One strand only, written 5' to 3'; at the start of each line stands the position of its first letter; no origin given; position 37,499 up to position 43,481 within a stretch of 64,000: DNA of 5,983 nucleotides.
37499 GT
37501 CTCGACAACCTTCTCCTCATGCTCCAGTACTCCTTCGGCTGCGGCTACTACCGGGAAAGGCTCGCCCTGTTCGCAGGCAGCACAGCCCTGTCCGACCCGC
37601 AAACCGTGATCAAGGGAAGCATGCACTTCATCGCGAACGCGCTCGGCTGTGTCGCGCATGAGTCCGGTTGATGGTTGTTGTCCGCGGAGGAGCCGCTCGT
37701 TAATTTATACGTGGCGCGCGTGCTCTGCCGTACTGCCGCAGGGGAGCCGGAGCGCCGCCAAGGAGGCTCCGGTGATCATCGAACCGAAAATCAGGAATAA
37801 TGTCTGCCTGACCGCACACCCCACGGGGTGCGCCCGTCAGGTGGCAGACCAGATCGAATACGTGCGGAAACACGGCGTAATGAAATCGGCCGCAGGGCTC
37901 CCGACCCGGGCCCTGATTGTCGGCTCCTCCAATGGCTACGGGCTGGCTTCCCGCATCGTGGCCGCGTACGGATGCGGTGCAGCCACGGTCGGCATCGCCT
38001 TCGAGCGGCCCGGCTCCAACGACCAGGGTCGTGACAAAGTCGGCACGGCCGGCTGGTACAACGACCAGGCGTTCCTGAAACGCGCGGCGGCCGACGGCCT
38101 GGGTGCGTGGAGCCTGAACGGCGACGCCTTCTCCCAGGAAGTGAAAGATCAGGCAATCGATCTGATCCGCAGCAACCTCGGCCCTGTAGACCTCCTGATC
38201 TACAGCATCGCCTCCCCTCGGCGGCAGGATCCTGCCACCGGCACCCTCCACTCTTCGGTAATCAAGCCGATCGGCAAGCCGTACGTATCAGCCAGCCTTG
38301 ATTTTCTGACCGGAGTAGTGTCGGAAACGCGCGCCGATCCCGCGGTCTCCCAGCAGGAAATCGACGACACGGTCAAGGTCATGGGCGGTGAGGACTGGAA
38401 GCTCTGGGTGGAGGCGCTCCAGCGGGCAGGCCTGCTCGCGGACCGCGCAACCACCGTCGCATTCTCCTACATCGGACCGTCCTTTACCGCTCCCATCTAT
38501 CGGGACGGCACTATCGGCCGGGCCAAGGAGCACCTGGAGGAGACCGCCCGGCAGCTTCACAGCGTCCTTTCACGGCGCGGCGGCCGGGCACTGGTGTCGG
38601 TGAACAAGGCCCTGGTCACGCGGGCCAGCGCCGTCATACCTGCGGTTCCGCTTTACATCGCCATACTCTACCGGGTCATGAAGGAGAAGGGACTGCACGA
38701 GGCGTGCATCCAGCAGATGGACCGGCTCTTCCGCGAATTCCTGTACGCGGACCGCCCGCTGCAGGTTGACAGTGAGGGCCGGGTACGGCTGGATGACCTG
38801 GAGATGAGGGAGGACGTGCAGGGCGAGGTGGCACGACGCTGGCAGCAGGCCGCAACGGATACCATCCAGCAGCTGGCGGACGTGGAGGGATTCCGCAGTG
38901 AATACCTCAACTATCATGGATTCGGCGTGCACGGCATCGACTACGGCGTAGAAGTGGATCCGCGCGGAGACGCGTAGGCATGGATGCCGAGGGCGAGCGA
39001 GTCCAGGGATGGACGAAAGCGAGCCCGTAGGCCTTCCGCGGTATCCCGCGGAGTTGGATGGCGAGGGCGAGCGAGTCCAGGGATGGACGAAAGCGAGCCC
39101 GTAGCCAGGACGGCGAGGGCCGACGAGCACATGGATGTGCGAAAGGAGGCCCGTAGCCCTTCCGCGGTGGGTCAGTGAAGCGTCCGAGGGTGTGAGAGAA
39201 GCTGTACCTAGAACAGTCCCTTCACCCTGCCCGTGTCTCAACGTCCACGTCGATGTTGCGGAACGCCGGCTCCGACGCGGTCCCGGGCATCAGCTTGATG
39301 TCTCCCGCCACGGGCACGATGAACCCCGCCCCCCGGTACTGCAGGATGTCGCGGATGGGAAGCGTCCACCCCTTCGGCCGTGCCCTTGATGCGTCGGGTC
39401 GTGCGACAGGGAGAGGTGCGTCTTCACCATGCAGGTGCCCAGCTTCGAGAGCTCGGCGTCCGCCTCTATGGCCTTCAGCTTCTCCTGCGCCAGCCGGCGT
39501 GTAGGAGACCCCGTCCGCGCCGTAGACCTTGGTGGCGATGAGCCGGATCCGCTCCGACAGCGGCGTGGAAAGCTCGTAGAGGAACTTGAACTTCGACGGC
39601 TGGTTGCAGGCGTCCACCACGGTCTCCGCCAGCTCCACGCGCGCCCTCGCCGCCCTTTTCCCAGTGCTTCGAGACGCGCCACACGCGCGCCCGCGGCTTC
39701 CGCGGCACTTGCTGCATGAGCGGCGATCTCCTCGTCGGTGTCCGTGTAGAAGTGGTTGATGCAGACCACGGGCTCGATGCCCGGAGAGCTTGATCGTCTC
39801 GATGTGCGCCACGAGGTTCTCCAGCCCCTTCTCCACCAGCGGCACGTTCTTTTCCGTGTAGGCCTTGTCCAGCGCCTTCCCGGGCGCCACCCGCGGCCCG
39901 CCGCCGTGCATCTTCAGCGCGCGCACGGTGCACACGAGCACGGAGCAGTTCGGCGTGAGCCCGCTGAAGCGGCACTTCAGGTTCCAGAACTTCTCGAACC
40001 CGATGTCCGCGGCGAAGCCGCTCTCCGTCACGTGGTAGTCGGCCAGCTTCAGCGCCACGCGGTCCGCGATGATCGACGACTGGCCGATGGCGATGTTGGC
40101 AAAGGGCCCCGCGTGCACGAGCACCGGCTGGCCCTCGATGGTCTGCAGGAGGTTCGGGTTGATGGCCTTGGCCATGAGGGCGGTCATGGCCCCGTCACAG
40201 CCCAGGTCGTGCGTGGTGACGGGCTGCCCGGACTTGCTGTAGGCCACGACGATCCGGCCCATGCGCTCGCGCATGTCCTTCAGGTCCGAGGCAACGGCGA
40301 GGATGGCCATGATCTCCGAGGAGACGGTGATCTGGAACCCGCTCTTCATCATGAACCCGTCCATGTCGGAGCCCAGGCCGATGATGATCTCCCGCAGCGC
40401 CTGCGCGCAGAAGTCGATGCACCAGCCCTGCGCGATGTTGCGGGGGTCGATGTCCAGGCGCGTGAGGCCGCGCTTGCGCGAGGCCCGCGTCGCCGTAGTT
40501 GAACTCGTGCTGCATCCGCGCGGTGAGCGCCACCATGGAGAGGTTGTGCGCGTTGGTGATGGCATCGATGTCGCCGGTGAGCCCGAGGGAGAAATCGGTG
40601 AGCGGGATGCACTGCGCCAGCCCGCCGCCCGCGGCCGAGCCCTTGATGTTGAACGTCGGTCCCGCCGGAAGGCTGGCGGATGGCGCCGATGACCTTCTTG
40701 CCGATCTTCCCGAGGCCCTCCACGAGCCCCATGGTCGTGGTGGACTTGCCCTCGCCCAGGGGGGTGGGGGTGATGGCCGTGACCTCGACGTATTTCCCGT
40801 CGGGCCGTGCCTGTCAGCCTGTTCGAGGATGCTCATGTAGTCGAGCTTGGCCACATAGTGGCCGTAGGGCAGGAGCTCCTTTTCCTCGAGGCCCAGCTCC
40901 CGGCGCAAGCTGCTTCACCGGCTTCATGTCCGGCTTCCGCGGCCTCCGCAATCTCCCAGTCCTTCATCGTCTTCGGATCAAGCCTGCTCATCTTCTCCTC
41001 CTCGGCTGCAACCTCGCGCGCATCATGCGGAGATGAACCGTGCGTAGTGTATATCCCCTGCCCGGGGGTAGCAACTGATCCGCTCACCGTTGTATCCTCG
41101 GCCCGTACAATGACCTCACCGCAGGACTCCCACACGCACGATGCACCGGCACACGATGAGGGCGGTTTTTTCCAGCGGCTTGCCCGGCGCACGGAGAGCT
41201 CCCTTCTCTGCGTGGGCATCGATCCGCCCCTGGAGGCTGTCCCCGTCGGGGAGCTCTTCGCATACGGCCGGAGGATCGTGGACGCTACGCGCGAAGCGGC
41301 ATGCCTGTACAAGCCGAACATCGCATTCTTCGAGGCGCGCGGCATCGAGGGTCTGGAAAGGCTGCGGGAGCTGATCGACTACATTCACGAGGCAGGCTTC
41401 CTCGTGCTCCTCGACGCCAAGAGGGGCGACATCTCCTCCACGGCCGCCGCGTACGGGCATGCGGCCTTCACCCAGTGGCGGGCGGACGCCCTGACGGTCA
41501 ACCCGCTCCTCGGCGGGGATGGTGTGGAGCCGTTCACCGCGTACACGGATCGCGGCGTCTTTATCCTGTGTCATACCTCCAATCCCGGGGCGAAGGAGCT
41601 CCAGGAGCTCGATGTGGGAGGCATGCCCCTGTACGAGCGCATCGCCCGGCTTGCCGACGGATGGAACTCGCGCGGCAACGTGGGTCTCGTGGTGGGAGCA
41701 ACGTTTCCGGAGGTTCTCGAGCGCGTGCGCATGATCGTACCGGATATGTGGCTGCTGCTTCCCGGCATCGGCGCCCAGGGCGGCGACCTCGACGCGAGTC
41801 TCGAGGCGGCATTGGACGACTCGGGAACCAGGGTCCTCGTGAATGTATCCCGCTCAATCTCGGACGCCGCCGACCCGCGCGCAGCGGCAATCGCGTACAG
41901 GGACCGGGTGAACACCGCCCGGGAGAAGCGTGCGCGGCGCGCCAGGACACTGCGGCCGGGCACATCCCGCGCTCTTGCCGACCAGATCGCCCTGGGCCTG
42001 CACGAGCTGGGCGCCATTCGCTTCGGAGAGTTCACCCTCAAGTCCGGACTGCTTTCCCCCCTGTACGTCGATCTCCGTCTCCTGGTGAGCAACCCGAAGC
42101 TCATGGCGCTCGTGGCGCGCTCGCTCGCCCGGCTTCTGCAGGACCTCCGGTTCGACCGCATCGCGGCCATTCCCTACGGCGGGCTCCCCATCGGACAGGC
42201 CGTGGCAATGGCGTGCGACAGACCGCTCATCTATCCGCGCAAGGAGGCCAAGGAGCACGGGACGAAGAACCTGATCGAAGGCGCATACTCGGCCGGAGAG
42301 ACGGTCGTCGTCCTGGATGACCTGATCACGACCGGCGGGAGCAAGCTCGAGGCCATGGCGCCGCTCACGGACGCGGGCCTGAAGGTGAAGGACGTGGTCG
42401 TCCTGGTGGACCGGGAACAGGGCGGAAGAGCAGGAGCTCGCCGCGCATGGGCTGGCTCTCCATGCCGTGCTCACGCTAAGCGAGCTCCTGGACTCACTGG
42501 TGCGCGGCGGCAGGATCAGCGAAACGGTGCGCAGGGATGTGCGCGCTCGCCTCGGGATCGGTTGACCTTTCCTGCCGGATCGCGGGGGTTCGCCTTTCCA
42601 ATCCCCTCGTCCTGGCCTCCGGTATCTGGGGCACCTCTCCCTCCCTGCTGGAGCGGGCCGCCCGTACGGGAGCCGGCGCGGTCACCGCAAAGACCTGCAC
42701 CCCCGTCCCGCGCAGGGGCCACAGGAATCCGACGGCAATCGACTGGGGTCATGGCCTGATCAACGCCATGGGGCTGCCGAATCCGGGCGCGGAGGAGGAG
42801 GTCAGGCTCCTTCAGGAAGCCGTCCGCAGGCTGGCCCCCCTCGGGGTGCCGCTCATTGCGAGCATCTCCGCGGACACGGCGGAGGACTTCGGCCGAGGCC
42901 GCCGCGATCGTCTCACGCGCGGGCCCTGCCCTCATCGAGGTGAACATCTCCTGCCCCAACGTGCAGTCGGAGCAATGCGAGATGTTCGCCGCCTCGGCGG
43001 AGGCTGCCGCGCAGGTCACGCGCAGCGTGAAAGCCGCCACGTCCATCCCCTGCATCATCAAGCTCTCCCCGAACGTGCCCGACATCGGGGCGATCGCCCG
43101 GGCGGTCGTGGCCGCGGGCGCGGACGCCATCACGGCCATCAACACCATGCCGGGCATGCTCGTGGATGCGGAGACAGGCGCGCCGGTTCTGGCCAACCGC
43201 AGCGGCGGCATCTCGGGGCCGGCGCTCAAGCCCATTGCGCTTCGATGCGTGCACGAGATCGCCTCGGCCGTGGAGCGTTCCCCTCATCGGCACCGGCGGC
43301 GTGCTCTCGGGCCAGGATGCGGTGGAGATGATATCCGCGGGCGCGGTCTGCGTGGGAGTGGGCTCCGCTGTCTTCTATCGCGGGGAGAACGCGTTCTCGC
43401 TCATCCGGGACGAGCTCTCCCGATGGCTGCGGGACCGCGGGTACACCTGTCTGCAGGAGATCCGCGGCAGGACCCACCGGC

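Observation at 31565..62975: Dispersed family of GC-rich CCGCGG/GTAC palindromic repeats, mostly inserted in-frame in protein-coding genes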

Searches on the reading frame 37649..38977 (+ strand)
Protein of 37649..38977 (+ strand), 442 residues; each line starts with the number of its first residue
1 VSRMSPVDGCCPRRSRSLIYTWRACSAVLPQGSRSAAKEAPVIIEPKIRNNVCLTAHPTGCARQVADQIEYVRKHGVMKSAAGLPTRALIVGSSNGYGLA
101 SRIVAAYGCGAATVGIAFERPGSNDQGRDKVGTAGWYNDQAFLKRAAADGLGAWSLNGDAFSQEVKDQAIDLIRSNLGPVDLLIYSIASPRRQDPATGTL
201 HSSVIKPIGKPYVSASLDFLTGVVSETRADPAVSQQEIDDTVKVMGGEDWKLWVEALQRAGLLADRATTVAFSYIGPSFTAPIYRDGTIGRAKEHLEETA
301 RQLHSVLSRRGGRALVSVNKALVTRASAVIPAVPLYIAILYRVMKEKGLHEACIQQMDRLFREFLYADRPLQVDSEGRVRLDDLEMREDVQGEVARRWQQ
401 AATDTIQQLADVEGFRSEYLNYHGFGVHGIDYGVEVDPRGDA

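Call 9: search_protein_families(library=pfam, proteins=[window:37649-38977:+])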
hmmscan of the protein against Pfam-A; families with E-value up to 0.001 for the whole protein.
window:37649-38977:+ (442 aa): 3 families
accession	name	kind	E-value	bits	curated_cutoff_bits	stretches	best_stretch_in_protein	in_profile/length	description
PF12241.14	Enoyl_reductase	-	2.5e-104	348.2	22.1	1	130-366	1-236/236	Trans-2-enoyl-CoA reductase catalytic region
PF12242.14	Eno-Rase_NADH_b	-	1e-31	108.9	23.4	1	43-123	1-78/79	NAD(P)H binding domain of trans-2-enoyl-CoA reductase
PF07055.18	Eno-Rase_FAD_bd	-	9.4e-24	84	25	1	373-436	1-64/64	Enoyl reductase FAD binding domain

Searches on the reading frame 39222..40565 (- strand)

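Call 9: search_protein_families(library=pfam, proteins=[window:39222-40565:-])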
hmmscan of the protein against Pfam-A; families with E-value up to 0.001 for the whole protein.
window:39222-40565:- (447 aa): 1 family
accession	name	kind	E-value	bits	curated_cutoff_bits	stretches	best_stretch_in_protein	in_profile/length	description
PF01268.25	FTHFS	-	2.6e-126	422.5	27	1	35-443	152-549/556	Formate--tetrahydrofolate ligase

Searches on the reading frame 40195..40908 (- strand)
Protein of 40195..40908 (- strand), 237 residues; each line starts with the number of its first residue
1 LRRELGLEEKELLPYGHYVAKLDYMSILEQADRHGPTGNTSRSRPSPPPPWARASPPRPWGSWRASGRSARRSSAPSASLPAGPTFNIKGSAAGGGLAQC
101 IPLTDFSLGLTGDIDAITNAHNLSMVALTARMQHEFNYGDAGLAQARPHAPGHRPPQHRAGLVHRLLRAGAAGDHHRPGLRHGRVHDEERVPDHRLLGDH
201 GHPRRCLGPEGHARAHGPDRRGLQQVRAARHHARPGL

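Call 92: search_protein_families(library=pfam, proteins=[window:40195-40908:-], max_evalue=0.001)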
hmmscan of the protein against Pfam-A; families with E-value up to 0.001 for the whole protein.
window:40195-40908:- (237 aa): 1 family
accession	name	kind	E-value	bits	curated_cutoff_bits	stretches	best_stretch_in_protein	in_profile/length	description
PF01268.25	FTHFS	-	1.8e-23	83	27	1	3-137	20-153/556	Formate--tetrahydrofolate ligase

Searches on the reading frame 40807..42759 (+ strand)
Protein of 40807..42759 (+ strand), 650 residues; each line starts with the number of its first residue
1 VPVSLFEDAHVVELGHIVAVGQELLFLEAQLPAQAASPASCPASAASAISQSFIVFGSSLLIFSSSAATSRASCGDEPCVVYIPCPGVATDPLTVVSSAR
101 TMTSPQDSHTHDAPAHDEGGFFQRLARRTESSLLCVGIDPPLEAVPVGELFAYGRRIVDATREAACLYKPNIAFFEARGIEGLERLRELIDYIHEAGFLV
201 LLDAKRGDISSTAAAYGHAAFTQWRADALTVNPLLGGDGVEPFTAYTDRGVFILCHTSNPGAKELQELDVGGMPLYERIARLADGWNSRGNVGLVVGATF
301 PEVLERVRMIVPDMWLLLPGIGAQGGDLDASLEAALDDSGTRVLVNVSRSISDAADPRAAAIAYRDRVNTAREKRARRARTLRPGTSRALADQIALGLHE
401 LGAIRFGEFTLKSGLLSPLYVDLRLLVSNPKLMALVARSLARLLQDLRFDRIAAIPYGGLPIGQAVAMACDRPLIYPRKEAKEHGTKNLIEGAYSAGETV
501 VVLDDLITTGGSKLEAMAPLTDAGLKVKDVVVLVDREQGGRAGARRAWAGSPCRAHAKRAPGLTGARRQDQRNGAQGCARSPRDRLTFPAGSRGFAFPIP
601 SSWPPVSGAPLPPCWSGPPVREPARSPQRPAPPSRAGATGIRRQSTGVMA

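Call 92: search_protein_families(library=pfam, proteins=[window:40807-42759:+], max_evalue=0.001)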
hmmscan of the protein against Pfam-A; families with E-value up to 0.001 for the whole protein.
window:40807-42759:+ (650 aa): 2 families
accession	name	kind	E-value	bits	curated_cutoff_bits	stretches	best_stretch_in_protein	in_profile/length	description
PF00215.30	OMPdecase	-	3.5e-33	115.8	27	1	133-363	2-220/221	Orotidine 5'-phosphate decarboxylase / HUMPS family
PF00156.33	Pribosyltran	-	4.6e-09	36.2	26.3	1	428-539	7-129/158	Phosphoribosyl transferase domain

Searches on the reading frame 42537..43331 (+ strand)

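Call 92: search_protein_families(library=pfam, proteins=[window:42537-43331:+], max_evalue=0.001)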
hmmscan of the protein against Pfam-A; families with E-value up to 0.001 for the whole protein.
window:42537-43331:+ (264 aa): 1 family
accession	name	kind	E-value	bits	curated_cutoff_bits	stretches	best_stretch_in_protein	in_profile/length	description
PF01180.27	DHO_dh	-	1.1e-18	67.9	27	1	11-119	2-110/291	Dihydroorotate dehydrogenase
